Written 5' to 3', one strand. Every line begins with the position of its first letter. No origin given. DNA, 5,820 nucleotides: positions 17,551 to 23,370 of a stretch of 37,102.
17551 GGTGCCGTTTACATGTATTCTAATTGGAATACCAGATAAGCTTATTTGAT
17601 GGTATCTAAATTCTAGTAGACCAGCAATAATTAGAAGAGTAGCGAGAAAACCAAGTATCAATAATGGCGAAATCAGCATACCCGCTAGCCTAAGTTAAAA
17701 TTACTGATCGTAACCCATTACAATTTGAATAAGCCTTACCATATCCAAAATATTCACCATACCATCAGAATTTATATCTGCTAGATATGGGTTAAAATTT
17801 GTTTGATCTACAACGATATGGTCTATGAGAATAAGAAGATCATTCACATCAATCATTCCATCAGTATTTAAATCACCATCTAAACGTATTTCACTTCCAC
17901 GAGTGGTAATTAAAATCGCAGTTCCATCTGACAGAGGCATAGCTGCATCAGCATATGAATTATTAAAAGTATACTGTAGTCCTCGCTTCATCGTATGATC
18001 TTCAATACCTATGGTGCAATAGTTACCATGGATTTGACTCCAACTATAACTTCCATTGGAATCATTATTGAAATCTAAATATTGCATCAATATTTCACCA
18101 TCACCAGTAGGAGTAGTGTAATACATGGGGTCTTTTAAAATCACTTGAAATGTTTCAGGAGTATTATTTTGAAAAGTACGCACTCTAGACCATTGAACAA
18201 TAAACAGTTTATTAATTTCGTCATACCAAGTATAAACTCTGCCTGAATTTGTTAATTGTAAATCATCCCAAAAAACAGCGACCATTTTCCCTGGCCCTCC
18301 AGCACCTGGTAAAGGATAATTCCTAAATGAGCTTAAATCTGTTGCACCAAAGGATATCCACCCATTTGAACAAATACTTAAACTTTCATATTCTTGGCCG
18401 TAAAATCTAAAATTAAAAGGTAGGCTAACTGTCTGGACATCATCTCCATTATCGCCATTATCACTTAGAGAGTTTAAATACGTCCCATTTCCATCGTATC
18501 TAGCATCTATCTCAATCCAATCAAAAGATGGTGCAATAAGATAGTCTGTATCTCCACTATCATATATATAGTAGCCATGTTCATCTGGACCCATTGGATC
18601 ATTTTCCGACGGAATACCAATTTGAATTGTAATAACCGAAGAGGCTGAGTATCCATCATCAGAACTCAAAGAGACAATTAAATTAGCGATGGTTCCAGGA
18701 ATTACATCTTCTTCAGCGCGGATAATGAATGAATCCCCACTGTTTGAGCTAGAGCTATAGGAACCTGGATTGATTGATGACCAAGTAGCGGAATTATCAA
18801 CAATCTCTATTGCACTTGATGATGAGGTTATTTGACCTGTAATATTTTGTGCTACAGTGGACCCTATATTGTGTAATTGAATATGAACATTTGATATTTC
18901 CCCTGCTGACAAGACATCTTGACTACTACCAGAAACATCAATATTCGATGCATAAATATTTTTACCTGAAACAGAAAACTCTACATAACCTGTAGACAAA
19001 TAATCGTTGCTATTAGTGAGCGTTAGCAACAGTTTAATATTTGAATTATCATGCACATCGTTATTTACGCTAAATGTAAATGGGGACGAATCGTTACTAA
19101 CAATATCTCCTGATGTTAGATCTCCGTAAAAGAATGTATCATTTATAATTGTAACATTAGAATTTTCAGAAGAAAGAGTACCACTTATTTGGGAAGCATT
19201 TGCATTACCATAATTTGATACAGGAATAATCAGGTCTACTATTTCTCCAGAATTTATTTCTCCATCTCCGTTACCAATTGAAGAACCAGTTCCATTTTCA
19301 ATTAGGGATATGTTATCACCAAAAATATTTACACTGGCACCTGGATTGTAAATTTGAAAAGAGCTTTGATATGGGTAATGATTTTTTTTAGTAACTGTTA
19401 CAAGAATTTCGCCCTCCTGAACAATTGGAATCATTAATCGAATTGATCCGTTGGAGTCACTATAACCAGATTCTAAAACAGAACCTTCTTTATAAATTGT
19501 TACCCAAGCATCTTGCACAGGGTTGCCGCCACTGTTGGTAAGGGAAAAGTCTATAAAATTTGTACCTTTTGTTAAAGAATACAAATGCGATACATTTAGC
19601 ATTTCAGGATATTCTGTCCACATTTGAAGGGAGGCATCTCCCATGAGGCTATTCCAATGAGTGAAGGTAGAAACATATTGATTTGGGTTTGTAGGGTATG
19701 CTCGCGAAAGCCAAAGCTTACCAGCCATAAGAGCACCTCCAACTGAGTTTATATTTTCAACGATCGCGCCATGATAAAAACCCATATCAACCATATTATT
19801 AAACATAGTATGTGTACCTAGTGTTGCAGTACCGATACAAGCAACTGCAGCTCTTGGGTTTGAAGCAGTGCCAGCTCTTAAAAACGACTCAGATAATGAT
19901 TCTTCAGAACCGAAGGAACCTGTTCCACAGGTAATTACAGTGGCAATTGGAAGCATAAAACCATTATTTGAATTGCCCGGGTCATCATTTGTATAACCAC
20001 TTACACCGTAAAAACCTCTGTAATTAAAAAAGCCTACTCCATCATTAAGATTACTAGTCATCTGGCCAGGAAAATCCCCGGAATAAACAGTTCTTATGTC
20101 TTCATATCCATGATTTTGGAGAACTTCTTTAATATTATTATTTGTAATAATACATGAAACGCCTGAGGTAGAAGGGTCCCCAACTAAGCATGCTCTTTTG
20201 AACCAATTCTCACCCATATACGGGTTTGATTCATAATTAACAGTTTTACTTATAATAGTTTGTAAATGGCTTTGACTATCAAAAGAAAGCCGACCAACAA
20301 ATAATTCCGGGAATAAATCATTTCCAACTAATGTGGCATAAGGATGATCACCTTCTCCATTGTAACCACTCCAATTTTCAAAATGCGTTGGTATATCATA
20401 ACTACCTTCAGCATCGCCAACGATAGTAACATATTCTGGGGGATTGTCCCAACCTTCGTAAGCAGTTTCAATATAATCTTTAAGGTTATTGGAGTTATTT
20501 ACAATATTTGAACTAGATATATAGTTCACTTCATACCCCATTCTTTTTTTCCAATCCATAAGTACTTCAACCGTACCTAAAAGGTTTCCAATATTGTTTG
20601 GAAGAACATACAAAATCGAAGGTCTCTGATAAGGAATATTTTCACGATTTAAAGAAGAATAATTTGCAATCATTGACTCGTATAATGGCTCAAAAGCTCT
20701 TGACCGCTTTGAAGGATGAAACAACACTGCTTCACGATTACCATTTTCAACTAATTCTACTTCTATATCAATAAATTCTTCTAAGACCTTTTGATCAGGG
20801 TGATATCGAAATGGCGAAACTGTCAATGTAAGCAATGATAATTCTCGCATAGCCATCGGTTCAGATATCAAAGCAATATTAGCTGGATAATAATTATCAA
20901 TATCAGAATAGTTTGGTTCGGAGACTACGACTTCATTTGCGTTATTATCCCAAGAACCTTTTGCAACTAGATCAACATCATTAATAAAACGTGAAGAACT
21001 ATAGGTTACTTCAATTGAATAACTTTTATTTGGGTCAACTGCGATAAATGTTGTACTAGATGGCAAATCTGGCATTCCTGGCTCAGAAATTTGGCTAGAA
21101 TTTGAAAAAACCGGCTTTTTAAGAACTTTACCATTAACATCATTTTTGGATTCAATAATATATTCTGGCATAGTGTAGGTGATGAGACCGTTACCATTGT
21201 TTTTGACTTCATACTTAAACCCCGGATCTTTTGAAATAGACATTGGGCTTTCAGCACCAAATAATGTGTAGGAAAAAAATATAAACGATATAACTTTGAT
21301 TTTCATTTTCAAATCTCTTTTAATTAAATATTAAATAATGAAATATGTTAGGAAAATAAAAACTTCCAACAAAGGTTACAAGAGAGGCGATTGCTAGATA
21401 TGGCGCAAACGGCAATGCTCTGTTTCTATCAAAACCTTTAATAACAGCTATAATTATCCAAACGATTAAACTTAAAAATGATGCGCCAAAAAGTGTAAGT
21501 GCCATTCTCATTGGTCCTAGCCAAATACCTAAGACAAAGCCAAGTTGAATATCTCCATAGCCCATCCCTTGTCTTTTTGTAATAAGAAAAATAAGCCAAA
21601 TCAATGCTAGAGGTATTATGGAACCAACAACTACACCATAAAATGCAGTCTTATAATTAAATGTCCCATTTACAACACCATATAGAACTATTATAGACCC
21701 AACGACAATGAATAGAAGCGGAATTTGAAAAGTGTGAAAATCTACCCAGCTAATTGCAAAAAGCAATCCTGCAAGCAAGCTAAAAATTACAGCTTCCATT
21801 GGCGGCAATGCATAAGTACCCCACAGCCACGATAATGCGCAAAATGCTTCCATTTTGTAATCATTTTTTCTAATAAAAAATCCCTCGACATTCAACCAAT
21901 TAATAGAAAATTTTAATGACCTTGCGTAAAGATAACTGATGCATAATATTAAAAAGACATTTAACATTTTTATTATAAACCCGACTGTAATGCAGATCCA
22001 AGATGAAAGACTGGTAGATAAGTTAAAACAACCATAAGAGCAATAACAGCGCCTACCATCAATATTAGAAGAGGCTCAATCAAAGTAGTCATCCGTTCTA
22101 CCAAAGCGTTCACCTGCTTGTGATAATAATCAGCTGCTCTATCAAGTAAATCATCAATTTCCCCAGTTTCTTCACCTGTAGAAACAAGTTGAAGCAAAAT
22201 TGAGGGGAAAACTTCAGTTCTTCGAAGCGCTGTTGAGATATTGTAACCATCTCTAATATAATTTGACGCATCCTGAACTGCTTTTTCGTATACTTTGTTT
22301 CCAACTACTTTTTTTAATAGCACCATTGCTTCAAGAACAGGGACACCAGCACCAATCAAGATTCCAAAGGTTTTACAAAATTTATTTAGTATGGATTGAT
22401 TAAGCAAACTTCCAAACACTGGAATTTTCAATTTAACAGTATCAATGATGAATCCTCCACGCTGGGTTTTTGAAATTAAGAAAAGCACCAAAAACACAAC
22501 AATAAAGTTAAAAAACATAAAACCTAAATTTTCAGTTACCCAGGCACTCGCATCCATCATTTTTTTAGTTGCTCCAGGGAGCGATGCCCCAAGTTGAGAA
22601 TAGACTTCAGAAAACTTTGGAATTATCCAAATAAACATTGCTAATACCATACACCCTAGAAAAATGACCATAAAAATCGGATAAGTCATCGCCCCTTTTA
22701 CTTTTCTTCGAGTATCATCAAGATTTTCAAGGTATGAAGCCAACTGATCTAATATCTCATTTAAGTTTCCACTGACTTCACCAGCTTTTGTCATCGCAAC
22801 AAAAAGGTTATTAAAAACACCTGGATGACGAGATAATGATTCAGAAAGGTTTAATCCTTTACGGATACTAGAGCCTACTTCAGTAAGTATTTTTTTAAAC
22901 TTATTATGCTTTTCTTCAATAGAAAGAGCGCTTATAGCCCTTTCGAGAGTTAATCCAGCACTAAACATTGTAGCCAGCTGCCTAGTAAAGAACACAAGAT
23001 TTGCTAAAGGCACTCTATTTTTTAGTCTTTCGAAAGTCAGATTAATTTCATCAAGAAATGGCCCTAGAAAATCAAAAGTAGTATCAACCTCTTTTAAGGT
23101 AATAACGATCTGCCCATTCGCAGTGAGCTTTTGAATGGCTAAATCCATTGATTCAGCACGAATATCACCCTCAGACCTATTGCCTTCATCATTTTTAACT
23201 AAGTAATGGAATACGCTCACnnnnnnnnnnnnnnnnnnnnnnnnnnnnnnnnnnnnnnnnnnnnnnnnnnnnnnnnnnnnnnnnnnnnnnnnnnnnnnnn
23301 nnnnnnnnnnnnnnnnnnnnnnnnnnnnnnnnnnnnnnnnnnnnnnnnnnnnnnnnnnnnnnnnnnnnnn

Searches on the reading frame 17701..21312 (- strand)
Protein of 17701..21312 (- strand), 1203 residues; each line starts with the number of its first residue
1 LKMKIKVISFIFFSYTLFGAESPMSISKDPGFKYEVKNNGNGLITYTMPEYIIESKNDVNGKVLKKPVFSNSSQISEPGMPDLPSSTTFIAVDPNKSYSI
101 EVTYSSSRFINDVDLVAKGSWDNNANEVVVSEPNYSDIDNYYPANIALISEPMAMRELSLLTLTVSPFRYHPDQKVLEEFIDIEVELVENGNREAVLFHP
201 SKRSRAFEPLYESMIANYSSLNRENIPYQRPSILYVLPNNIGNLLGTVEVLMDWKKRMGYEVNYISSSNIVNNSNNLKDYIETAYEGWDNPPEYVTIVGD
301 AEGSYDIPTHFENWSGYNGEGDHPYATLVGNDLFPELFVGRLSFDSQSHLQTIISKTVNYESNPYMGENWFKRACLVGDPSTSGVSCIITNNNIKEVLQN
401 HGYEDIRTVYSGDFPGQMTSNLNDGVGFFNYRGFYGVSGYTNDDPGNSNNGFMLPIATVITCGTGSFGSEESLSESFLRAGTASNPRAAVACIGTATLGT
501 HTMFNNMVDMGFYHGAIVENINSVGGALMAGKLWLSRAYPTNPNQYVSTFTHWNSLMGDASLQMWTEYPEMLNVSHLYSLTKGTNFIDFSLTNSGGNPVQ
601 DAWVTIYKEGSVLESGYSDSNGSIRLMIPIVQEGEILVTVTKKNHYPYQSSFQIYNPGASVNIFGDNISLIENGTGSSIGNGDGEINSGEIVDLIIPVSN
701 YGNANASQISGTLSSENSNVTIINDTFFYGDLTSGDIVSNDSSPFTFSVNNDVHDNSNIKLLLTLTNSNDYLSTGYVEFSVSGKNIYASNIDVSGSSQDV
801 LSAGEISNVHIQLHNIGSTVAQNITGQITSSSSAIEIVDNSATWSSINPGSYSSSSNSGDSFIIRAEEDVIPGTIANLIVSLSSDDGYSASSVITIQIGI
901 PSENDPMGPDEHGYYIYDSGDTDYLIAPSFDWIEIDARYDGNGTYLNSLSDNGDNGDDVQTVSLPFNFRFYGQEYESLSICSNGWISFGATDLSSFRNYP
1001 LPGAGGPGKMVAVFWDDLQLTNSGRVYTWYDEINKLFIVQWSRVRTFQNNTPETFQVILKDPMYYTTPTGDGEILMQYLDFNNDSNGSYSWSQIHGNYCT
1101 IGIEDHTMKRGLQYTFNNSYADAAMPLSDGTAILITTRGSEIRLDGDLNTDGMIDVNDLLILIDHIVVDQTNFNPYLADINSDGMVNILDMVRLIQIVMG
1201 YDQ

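Call 30: search_protein_families(library=pfam, proteins=[window:17701-21312:-], max_evalue=0.001)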
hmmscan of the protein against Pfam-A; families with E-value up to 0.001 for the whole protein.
window:17701-21312:- (1203 aa): 3 families
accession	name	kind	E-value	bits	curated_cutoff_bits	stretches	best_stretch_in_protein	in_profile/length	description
PF01364.23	Peptidase_C25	-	9.8e-46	157.1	23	1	244-563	9-373/374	Peptidase family C25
PF08126.16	Propeptide_C25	-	1.6e-12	47.5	22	1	45-190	25-173/205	Propeptide_C25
PF00404.24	Dockerin_1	-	1.6e-06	28.6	22.9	1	1146-1197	2-55/57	Dockerin type I domain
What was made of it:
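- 17701..21312 (-): C25 (gingipain)-like protein of 1203 aa with a propeptide domain and a dockerin-like C-terminus; ends 21 nt before pgsB; likely accessory surface component. Peptidase_C25 at 157 bits, Propeptide_C25, Dockerin_1 (call 30).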

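Call 46: search_protein_families(library=ncbifam, proteins=[window:17701-21312:-], max_evalue=0.01)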
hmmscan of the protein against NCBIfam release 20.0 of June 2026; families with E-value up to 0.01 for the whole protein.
window:17701-21312:- (1203 aa): 2 families
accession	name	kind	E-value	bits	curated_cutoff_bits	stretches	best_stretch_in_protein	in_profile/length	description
NF045500.1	Omp28_seleno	equivalog_domain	5.6e-06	26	200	1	1142-1199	320-376/377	Omp28-related selenoprotein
TIGR03900.1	prc_long_Delta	hypoth_equivalog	0.00034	18.7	660.95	1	678-766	678-763/973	MXAN_5808 family serine peptidase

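Call 61: search_solved_structures(query=window:17701-21312:-, max_evalue=0.001, show_alignments=3)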
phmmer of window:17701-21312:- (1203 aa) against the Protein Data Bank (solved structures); distinct sequences matched with E-value up to 0.001: 5.
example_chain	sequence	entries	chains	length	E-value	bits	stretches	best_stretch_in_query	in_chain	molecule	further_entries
4ief_B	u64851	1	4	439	1.4e-21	79.3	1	248-588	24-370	Gingipain R2 Mature Domain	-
1cvr_A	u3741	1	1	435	2.5e-21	78.5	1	246-583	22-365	GINGIPAIN R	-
4ief_A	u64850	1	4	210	2e-11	45.7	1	63-220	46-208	Gingipain R2 Pro-Domain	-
4rbm_A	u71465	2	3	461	1.8e-09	39.2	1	251-434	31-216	Lys-gingipain W83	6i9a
4tkx_L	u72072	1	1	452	4.3e-09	38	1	251-434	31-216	Lys-gingipain W83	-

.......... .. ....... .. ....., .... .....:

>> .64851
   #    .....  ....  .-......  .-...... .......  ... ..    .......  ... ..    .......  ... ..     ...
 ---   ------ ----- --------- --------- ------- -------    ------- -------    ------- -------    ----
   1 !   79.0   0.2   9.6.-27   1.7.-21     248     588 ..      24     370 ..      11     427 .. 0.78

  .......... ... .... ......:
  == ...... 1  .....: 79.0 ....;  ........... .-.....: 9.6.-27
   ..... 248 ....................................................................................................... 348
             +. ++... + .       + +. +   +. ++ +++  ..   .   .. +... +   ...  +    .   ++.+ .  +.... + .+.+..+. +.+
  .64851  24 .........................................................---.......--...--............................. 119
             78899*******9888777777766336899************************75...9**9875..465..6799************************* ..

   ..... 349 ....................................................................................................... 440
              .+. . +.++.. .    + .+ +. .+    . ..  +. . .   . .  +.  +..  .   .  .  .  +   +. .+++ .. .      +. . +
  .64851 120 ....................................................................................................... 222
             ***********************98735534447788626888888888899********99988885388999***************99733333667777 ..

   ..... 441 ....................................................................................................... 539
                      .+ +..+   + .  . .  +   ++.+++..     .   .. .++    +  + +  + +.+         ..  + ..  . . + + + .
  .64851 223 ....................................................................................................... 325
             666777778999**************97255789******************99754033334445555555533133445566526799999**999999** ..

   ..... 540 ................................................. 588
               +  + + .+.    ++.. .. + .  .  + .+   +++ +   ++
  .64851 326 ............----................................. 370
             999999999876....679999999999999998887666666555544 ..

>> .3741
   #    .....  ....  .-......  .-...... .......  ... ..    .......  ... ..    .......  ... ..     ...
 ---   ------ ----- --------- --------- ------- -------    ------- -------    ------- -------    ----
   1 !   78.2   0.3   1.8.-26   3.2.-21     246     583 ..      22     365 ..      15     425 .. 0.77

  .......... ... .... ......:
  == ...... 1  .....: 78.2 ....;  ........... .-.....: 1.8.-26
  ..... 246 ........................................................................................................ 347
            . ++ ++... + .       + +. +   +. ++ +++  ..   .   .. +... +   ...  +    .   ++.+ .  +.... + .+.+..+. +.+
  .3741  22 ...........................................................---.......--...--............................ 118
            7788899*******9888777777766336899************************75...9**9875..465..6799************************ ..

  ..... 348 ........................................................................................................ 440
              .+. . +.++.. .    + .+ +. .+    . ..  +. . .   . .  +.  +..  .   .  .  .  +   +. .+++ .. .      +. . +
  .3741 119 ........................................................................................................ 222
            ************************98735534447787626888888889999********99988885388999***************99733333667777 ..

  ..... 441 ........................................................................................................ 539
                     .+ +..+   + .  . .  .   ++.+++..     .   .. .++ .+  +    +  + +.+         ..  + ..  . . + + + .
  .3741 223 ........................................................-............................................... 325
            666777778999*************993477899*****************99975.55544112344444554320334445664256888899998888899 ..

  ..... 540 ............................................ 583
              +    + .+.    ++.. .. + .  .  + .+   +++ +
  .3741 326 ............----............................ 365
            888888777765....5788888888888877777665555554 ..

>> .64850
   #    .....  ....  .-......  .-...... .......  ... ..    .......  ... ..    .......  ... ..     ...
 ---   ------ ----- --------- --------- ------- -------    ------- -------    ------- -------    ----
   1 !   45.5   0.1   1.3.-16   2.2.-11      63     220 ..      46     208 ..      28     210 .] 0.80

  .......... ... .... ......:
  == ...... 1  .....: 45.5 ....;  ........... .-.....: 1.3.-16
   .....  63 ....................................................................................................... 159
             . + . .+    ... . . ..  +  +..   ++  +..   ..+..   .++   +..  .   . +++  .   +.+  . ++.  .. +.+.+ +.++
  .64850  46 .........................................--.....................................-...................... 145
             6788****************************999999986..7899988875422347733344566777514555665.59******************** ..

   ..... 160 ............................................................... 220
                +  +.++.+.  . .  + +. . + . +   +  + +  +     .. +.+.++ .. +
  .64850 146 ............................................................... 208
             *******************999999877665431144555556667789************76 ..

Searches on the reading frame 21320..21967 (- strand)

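Call 30: search_protein_families(library=pfam, proteins=[window:21320-21967:-], max_evalue=0.001)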
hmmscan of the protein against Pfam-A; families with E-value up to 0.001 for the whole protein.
window:21320-21967:- (215 aa): 1 family
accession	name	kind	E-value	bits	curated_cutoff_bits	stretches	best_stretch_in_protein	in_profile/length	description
PF01478.23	Peptidase_A24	-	1.2e-10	42.2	26.5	1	64-171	2-104/104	Type IV leader peptidase family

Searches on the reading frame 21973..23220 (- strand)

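Call 30: search_protein_families(library=pfam, proteins=[window:21973-23220:-], max_evalue=0.001)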
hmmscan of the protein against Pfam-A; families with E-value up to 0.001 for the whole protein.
window:21973-23220:- (415 aa): 1 family
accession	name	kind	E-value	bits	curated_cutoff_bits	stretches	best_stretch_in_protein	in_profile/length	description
PF00482.28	T2SSF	-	4.1e-62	208.1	25.2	2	78-201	1-125/125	Type II secretion system (T2SS), protein F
